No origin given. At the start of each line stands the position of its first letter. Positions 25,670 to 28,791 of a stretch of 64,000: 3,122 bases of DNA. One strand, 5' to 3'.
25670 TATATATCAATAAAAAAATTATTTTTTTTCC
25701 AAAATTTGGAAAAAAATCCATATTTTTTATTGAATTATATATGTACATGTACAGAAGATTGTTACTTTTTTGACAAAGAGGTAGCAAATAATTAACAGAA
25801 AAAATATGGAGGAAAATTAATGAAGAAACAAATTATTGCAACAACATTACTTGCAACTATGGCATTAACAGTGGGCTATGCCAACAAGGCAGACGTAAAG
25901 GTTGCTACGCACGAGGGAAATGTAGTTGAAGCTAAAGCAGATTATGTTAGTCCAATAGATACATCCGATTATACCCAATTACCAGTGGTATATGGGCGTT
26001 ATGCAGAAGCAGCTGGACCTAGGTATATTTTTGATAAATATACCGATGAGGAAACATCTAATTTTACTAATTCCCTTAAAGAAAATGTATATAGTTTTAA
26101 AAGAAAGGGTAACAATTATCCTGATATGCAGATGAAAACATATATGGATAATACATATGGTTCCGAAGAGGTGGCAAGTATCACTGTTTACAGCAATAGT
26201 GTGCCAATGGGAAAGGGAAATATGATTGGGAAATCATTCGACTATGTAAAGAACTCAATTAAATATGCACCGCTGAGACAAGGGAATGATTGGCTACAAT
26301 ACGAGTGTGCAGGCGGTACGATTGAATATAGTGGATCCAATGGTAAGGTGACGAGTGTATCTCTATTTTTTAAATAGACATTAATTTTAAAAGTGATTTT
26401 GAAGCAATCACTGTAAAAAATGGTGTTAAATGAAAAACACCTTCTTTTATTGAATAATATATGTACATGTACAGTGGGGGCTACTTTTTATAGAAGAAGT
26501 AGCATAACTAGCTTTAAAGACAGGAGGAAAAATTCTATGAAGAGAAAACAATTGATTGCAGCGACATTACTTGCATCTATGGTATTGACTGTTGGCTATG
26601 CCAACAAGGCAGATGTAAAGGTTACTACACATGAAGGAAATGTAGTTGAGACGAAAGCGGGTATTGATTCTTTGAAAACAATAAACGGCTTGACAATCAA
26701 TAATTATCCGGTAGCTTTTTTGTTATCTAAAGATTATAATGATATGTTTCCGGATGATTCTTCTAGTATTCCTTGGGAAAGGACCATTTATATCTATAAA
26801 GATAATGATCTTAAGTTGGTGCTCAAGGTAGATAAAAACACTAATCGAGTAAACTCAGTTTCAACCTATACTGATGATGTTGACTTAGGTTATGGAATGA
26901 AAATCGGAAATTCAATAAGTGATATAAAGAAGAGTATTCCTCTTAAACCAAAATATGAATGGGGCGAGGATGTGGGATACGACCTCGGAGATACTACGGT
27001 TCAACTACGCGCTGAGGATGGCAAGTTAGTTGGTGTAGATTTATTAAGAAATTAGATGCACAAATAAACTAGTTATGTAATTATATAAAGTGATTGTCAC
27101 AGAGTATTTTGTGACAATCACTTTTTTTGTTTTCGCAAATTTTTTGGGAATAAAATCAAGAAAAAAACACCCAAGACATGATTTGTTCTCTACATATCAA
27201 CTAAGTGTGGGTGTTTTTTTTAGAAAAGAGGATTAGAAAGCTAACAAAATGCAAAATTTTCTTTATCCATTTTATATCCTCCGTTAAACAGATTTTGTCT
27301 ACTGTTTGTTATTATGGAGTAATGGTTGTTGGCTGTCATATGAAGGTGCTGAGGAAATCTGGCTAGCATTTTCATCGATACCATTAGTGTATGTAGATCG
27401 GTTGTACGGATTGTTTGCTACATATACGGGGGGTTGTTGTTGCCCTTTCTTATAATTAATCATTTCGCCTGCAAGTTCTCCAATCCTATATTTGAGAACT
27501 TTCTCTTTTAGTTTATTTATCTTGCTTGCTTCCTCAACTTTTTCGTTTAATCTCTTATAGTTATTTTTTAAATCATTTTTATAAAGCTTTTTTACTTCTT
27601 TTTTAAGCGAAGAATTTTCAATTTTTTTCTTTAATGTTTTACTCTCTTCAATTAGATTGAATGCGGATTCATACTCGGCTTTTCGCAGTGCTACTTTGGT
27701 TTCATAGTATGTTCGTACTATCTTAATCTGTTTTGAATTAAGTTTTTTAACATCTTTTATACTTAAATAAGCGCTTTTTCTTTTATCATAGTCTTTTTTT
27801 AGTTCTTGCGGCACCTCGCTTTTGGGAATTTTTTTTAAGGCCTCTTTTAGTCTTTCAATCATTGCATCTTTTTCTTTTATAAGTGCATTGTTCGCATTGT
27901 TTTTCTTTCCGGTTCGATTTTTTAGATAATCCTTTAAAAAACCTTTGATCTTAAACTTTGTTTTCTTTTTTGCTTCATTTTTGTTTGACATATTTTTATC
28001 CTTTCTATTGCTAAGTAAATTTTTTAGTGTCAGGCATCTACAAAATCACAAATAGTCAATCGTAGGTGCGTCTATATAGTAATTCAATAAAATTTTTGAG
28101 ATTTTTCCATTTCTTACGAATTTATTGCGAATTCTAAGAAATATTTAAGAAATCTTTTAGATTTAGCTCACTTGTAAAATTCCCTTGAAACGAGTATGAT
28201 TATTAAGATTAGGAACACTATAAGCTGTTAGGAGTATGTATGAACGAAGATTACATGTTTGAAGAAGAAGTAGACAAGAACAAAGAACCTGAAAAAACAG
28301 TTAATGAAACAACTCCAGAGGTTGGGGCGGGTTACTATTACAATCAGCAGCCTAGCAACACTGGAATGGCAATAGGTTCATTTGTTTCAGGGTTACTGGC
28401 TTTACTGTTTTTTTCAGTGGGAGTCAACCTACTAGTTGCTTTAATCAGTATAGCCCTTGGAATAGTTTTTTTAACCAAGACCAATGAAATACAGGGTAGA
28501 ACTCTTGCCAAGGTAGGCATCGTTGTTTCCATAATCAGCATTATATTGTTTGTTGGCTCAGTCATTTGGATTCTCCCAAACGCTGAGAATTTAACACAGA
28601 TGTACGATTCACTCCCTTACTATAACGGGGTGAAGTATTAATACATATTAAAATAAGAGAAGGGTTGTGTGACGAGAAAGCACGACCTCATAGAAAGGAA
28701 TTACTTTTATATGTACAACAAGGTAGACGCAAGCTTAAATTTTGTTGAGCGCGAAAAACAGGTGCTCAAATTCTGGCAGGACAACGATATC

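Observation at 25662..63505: Shared upstream motif links five orphan/secreted genes at two distant loci: a possible undescribed regulon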

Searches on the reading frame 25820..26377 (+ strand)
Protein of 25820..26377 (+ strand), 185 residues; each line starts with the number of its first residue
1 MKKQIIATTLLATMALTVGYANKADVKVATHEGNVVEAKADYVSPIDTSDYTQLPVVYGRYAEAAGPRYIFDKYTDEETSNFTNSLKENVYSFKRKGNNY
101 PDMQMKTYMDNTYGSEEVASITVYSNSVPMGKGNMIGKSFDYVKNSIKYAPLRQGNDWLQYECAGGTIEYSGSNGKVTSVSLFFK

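Call 11: search_protein_families(library=pfam, proteins=[window:25820-26377:+], max_evalue=0.1)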
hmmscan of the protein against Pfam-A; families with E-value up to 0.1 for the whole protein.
window:25820-26377:+ (185 aa): 1 family
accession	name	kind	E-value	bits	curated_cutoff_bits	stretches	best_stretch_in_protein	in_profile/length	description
PF18475.7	PIN7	-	0.012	16.7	34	1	86-126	48-88/103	PIN domain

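Call 21: search_protein_families(library=phrogs, proteins=[window:25820-26377:+], max_evalue=0.01)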
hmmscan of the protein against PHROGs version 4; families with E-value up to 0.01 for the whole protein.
window:25820-26377:+ (185 aa): 0 families

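Call 22: find_homologous_proteins(query=window:25820-26377:+)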
Query window:25820-26377:+ (185 aa): 3 proteins with E <= 0.001 among 34 candidates.
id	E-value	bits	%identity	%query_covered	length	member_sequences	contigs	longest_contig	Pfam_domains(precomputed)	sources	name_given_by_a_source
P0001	9.7e-118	408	100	100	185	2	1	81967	-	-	-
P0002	8.3e-51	190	54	99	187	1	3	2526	-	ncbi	-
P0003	1.0e-17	83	34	98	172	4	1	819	-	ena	-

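Call 23: find_encoding_contigs(protein=P0002, flank=10000)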
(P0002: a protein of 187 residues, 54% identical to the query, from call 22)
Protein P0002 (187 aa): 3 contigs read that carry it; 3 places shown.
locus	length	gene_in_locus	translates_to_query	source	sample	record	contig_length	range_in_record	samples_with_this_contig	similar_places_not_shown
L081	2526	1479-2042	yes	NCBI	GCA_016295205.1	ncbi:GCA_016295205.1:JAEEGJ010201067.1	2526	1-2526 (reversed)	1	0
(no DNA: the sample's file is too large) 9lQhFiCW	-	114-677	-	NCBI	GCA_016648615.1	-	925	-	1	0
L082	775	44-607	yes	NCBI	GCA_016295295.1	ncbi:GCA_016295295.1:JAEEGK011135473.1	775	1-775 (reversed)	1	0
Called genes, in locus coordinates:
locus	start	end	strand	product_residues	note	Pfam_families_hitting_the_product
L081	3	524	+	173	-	?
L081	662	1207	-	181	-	-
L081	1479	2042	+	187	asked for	-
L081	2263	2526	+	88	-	?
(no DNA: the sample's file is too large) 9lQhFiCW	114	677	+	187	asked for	-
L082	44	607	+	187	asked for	-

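Call 24: find_encoding_contigs(protein=P0003, flank=10000)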
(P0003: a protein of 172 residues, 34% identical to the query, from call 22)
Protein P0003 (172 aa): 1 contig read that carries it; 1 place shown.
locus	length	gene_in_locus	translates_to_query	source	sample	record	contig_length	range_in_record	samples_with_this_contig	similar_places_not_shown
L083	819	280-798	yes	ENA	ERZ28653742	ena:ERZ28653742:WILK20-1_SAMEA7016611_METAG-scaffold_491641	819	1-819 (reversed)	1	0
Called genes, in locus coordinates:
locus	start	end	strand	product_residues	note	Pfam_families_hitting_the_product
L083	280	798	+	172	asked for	-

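Call 43: search_protein_families(library=pfam, alignment_id=A1, max_evalue=0.0001)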
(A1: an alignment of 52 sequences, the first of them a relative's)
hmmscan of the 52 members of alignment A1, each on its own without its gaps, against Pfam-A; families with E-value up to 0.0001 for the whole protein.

A. member 1, L081:665-1207:- (181 aa): 0 families

B. families by the number of members that match (of 52 scanned): 8 families
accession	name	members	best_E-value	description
PF00437.27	T2SSE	2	1.6e-22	Type II/IV secretion system protein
PF00535.33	Glycos_transf_2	1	3.6e-34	Glycosyl transferase family 2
PF10111.15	Glyco_tranf_2_2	1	1.3e-10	Glycosyltransferase like family 2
PF13641.12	Glyco_tranf_2_3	1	8.6e-10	Glycosyltransferase like family 2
PF08702.15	Fib_alpha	1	5.5e-06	Fibrinogen alpha/beta chain family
PF13704.12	Glyco_tranf_2_4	1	6.1e-06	Glycosyl transferase family 2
PF04956.18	TrbC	1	1.8e-05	TrbC/VIRB2 pilin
PF10241.14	KxDL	1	9.4e-05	Uncharacterized conserved protein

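Call 104: predict_structure(alignment_id=A5)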
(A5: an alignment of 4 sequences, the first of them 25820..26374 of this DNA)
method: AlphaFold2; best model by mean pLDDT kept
length: 185 residues; sequences in the alignment: 4
mean_pLDDT: 58.1   pTM: 0.55
mean pLDDT of the five models: 58.1, 54.1, 46.8, 43.4, 42.7
residues with pLDDT >= 90: 6; 70-90: 47; 50-70: 59; < 50: 73
segments of 3 or more residues with pLDDT < 50: 1-27, 33-42, 55-87
pLDDT, mean of each block of 10 residues (from residue 1): 35 43 48 46 52 46 44 32 39 63 61 56 70 74 81 86 74 88 71
secondary structure, 60 per line:
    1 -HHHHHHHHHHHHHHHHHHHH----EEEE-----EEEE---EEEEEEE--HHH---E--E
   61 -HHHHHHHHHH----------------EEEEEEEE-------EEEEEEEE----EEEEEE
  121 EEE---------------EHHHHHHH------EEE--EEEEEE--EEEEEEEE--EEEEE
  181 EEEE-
elements in order: H2-21 E26-29 E35-38 E42-48 H62-71 E88-95 E103-110 E115-123 H140-146 E153-155 E158-163 E166-173 E176-184

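Call 106: fold_search(model_id=the predicted structure, library=pdb)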
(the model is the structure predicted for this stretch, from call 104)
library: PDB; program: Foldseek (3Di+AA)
matches with E <= 10: 567; with E <= 0.001: 0
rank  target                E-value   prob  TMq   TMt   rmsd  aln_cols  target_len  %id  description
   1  9j9w_A                5.9e-03  1.00  0.36  0.42   4.5        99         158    9  A broad-spectrum anti-fungal effector dictates bacterial-fungal interkingdom interactions (released 2025-10-22)
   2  4ifa                  1.1e-01  0.94  0.32  0.20  10.2       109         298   10  1.5 Angstrom resolution crystal structure of an extracellular protein containing a SCP domain from Bacillus anthracis st (released 2012-12-26)
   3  6wxd_A                1.4e-01  0.35  0.20  0.31  11.4       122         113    9  SARS-CoV-2 Nsp9 RNA-replicase (released 2020-05-20)
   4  6wc1_A                1.8e-01  0.33  0.20  0.31  11.3       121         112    9  Peptide-bound SARS-CoV-2 Nsp9 RNA-replicase (released 2020-08-05)
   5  6wxd_B                1.9e-01  0.23  0.17  0.26  10.2        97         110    9  SARS-CoV-2 Nsp9 RNA-replicase (released 2020-05-20)
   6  8wke                  2.0e-01  0.23  0.17  0.27  10.0        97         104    9  Sulfate-bound SARS-CoV-2 Nsp9 (released 2024-10-02)
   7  7n3k_G                2.3e-01  0.21  0.16  0.23  10.2        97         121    9  Oridonin-bound SARS-CoV-2 Nsp9 (released 2021-10-27)
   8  5ha4_B                2.4e-01  0.11  0.17  0.12  16.9       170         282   10  Structure of a diaminopimelate epimerase from Acinetobacter baumannii (released 2016-01-27)
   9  1uw7                  3.9e-01  0.12  0.19  0.26  12.3       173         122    9  Nsp9 protein from SARS-coronavirus. (released 2004-02-20)
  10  5ha4_A                4.1e-01  0.08  0.17  0.12  17.0       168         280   11  Structure of a diaminopimelate epimerase from Acinetobacter baumannii (released 2016-01-27)
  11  5cuu_B                4.4e-01  0.04  0.14  0.08  24.7       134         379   10  Crystal structure of Trypanosoma cruzi Vacuolar Soluble Pyrophosphatases in complex with bisphosphonate inhibitor BPH- (released 2016-03-02)
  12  1qz8_B                4.7e-01  0.15  0.17  0.25  10.4        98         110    9  Crystal structure of SARS coronavirus NSP9 (released 2004-02-24)
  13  5aee_A                5.0e-01  0.08  0.15  0.06  12.3       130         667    9  A bacterial protein structure in glycoside hydrolase family 31 (released 2016-02-10)
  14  6w9q                  5.3e-01  0.14  0.16  0.23  10.1        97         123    9  Peptide-bound SARS-CoV-2 Nsp9 RNA-replicase (released 2020-04-08)
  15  5ohy_A                5.3e-01  0.07  0.15  0.05  14.4       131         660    7  A GH31 family sulfoquinovosidase in complex with aza-sugar inhibitor IFGSQ (released 2018-08-08)
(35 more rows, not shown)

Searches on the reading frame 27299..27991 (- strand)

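Call 11: search_protein_families(library=pfam, proteins=[window:27299-27991:-], max_evalue=0.1)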
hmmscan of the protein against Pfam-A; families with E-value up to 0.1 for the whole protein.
window:27299-27991:- (230 aa): 1 family
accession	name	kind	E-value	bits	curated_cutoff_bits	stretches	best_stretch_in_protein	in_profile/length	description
PF13499.12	EF-hand_7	-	0.096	13.5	30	0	66-117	9-52/67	EF-hand domain pair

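Call 21: search_protein_families(library=phrogs, proteins=[window:27299-27991:-], max_evalue=0.01)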
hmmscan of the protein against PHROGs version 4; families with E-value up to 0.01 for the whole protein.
window:27299-27991:- (230 aa): 0 families

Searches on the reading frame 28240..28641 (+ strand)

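Call 11: search_protein_families(library=pfam, proteins=[window:28240-28641:+], max_evalue=0.1)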
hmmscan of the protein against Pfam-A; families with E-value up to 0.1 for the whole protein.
window:28240-28641:+ (133 aa): 1 family
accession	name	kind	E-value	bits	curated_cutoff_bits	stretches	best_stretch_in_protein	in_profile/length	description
PF13828.11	DUF4190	-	2.2e-06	27.7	35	1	43-105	1-60/62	Domain of unknown function (DUF4190)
